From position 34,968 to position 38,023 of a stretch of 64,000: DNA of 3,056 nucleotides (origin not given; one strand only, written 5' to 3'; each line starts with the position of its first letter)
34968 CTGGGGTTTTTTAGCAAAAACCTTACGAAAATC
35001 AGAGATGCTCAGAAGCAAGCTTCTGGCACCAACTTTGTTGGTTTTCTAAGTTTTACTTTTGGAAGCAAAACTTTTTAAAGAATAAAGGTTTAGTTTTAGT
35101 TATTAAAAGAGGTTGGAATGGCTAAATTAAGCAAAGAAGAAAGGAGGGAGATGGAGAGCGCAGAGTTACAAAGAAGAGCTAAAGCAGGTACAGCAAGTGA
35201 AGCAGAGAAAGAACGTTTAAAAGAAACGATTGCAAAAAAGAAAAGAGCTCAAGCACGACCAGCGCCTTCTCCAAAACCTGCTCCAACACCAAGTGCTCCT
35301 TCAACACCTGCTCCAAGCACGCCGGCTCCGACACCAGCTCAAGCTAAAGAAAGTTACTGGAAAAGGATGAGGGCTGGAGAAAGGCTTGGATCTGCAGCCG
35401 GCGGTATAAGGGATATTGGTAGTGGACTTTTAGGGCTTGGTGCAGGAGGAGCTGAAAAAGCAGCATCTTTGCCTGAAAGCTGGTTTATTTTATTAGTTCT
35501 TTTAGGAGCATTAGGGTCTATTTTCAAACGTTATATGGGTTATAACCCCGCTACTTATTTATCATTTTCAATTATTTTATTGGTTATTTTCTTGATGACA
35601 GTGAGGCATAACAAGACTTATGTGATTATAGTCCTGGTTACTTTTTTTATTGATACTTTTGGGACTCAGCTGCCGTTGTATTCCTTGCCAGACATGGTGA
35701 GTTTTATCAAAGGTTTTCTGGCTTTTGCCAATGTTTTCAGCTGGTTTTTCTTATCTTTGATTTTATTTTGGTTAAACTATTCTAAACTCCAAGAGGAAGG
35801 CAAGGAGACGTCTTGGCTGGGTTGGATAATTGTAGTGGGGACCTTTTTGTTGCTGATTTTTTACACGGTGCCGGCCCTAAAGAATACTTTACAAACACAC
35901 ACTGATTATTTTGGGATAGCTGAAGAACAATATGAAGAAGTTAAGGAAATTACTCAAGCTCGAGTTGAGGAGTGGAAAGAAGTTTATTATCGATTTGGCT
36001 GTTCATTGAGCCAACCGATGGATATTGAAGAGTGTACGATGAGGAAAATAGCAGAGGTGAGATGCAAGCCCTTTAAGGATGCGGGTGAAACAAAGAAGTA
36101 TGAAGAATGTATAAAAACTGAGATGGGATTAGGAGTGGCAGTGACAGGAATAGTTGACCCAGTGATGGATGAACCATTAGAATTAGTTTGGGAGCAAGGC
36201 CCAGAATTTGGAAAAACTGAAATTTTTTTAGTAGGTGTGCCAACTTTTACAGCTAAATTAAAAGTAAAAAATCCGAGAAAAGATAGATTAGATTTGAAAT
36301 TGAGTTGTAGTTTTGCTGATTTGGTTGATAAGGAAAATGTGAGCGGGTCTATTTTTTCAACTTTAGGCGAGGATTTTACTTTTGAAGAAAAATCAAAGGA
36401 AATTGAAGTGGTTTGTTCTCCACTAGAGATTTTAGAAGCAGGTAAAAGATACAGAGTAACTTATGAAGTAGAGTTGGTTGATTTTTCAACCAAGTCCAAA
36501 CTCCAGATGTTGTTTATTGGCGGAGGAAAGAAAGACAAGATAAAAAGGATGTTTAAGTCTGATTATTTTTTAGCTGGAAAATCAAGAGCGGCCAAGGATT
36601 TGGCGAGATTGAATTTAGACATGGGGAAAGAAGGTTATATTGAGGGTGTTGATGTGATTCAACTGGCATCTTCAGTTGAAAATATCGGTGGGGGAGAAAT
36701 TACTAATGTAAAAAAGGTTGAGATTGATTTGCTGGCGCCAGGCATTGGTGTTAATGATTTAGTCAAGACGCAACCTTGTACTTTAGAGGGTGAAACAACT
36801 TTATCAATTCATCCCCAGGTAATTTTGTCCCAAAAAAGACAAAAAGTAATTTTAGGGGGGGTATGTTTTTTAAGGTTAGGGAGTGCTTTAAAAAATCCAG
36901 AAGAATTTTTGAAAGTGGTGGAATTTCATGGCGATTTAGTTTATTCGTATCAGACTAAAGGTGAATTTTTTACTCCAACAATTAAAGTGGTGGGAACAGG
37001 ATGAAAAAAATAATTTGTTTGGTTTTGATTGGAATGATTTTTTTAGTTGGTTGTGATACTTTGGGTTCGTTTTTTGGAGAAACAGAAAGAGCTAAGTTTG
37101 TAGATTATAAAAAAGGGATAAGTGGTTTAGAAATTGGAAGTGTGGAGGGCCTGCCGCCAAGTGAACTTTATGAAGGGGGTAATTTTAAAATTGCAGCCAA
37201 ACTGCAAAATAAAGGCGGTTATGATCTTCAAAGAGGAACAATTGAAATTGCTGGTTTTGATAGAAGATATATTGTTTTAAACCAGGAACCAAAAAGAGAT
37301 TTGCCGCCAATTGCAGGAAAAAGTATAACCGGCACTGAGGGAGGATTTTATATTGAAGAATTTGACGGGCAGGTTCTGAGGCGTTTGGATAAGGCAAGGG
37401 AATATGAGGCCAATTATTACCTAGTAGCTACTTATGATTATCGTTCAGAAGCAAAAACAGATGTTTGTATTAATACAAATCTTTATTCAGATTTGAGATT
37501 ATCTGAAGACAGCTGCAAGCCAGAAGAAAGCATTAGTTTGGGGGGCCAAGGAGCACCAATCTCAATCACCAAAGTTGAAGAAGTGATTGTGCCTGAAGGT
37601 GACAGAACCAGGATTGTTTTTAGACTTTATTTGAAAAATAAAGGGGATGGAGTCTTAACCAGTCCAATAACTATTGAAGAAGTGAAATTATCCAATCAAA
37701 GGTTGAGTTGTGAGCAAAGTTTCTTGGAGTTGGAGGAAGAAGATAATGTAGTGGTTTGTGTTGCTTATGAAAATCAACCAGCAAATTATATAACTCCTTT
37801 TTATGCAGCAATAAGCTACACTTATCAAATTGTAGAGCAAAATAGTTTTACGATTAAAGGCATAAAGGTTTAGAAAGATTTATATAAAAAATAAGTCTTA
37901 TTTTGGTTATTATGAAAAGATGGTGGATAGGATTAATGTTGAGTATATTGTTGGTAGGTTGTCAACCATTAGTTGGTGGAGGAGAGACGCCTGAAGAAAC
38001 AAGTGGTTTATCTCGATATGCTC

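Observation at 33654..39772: Five-gene cell-surface cluster: pilin-like protein, 5-TM membrane protein and three tandem paralogous lipoproteins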

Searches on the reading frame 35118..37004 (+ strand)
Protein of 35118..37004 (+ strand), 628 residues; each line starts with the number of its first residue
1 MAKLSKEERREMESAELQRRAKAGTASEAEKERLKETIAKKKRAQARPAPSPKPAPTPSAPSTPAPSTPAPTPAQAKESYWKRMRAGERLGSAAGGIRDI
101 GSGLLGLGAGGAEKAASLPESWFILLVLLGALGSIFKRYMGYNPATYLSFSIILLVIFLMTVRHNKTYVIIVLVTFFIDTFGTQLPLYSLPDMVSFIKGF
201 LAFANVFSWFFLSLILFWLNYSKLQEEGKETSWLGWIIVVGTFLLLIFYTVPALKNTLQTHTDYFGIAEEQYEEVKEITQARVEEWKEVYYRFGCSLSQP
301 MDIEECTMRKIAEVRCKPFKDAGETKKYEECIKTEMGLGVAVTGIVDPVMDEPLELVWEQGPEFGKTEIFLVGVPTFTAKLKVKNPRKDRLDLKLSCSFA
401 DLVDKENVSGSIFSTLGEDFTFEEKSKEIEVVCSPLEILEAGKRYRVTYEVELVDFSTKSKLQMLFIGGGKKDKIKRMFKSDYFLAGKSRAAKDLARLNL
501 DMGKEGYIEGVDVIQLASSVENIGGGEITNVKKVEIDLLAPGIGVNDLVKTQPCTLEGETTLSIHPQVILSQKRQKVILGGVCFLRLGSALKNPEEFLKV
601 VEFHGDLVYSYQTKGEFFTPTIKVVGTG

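Call 3: search_protein_families(library=pfam, proteins=[window:35118-37004:+], max_evalue=1)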
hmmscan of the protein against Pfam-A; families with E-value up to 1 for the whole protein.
window:35118-37004:+ (628 aa): 2 families
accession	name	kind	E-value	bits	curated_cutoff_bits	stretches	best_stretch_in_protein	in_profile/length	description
PF12688.13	TPR_5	-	0.1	13.3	24.2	1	486-526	14-54/119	Tetratrico peptide repeat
PF16101.10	PRIMA1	-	0.75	10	38.6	0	33-83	48-97/158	Proline-rich membrane anchor 1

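Call 4: search_protein_families(library=ncbifam, proteins=[window:35118-37004:+], max_evalue=1)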
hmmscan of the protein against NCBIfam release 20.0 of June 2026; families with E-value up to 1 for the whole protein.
window:35118-37004:+ (628 aa): 3 families
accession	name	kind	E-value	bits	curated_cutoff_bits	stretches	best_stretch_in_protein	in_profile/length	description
NF004173.0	PRK05641.1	equivalog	0.026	15.1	199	1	42-78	45-84/153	putative acetyl-CoA carboxylase biotin carboxyl carrier protein subunit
TIGR02865.1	spore_II_E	equivalog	0.04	12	490.8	1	235-310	268-344/764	stage II sporulation protein E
NF043039.1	HgcAB_like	equivalog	0.15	11.6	285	1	149-263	165-284/350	HgcAB-like fusion protein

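Call 26: find_homologous_proteins(query=window:35118-37004:+, max_evalue=0.001)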
Query window:35118-37004:+ (628 aa): 1 proteins with E <= 0.001 among 8000 candidates.
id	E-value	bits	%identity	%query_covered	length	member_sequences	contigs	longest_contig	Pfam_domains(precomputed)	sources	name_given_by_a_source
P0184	0.0e+0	1410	100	100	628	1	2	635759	-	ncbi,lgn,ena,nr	ncbi:MAG: hypothetical protein KAT77_02350 [Nanoarchaeota archaeon]|nr:hypothetical protein [Nanoarc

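Call 40: search_protein_representatives(protein=window:35370-37001:+)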
Query: 544 residues. Proteins with E-value up to 0.001 (for the whole library): 144; up to 1e-10: 77; up to 1e-30: 9. The best 144 are listed.
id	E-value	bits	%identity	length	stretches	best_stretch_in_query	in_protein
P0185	1.8e-174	597.9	53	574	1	9-542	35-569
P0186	2.0e-154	531.8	50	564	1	6-542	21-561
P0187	9.5e-113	394.2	43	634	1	36-538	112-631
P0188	2.5e-49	185.0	33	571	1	10-533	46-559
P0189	1.2e-38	149.7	30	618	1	37-532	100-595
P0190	2.3e-37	145.5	32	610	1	14-537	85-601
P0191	4.0e-36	141.4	34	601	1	38-459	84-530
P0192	2.2e-33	132.3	31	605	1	37-529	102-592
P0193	1.4e-32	129.6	28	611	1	39-533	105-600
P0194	6.5e-26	107.7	30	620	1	22-532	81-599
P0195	7.5e-26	107.5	33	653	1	126-542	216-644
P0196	1.1e-25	106.9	30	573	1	27-533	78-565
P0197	1.7e-24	103.0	29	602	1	117-542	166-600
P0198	2.4e-23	99.2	30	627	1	36-395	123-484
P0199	4.8e-23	98.2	28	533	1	37-529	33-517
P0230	6.7e-14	68.0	31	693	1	186-458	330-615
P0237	5.6e-13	65.0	29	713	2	229-533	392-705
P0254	1.3e-11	60.5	24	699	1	58-451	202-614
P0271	5.6e-10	55.1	34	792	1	253-463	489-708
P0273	2.8e-09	52.8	26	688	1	161-533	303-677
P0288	5.9e-08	48.4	33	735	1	232-454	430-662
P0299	9.3e-07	44.4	28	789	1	228-529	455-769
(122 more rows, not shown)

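Call 54: search_solved_structures(query=A4, max_evalue=1)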
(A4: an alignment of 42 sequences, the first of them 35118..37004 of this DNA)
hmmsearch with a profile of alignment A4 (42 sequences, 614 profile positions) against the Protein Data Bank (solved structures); distinct sequences matched with E-value up to 1: 9.
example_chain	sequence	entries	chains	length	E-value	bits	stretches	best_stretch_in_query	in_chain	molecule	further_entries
7n5d_A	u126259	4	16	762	0.00088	20.9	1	21-183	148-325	Mechanosensitive ion channel Flycatcher1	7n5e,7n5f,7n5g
9e02_E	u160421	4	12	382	0.0026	19.4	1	17-268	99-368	Sec-independent protein translocase protein TatC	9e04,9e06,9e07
6ytv_A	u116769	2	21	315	0.043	15.3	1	208-291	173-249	Calcium homeostasis modulator protein 6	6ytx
9lle_O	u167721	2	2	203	0.25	12.8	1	49-123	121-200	De novo designed GPCR exoframe modulator targeting TM1/2/4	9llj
6iyc_B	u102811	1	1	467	0.33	12.4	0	80-230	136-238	Presenilin-1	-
5a63_B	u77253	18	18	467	0.4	12.2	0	80-230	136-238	Presenilin-1 | Presenilin-1 CTF12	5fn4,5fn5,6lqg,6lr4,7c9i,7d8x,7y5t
8x52_B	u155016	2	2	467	0.4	12.2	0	80-230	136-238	Presenilin-1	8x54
8tdk_A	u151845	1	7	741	0.64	11.5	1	48-181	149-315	Mechanosensitive ion channel protein 10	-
8jwe_A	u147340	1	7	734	0.98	10.9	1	48-181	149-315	Mechanosensitive ion channel protein 10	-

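Call 64: search_protein_families(library=pfam, proteins=[P0271, P0299, P0237, P0288, P0230, P0254, P0273], max_evalue=0.01)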
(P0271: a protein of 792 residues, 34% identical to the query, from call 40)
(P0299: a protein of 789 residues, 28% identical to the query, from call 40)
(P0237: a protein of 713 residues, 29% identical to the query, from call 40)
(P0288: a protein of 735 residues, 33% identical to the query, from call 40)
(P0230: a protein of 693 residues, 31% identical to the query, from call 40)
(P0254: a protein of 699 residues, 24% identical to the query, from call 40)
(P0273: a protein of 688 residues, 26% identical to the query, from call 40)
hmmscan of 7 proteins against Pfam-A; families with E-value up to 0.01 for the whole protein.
P0271 (792 aa): 0 families

P0299 (789 aa): 0 families

P0237 (713 aa): 0 families

P0288 (735 aa): 0 families

P0230 (693 aa): 1 family
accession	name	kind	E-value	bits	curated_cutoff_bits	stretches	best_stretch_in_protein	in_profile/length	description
PF01080.22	Presenilin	-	0.0038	16.5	34.3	1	16-89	251-317/408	Presenilin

P0254 (699 aa): 0 families

P0273 (688 aa): 0 families

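Call 71: search_protein_families(library=phrogs, proteins=[window:35118-37004:+], max_evalue=0.01)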
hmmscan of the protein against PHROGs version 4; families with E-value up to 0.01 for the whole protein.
window:35118-37004:+ (628 aa): 0 families

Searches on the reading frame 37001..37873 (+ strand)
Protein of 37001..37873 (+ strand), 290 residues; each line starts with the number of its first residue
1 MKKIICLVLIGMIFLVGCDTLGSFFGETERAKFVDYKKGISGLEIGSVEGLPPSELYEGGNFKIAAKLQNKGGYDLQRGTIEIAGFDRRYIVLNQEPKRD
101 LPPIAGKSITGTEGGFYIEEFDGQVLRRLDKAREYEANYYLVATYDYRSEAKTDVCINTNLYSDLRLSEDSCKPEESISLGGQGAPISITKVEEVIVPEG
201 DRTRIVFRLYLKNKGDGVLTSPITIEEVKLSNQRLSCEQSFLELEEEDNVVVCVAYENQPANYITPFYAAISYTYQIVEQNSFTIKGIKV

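Call 3: search_protein_families(library=pfam, proteins=[window:37001-37873:+], max_evalue=1)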
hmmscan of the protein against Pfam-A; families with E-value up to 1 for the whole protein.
window:37001-37873:+ (290 aa): 0 families

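Call 4: search_protein_families(library=ncbifam, proteins=[window:37001-37873:+], max_evalue=1)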
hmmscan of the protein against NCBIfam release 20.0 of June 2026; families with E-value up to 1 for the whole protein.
window:37001-37873:+ (290 aa): 2 families
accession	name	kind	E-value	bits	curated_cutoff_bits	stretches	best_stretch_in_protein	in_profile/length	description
NF007319.0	PRK09810.1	equivalog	0.024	14.6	86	1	1-27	2-27/41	lipoprotein antitoxin entericidin A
NF047408.1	SA0632_fam_LP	equivalog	0.59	9.8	70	0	1-18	1-18/68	SA0632 family lipoprotein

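Call 71: search_protein_families(library=phrogs, proteins=[window:37001-37873:+], max_evalue=0.01)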
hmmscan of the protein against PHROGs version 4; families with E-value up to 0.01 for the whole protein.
window:37001-37873:+ (290 aa): 0 families
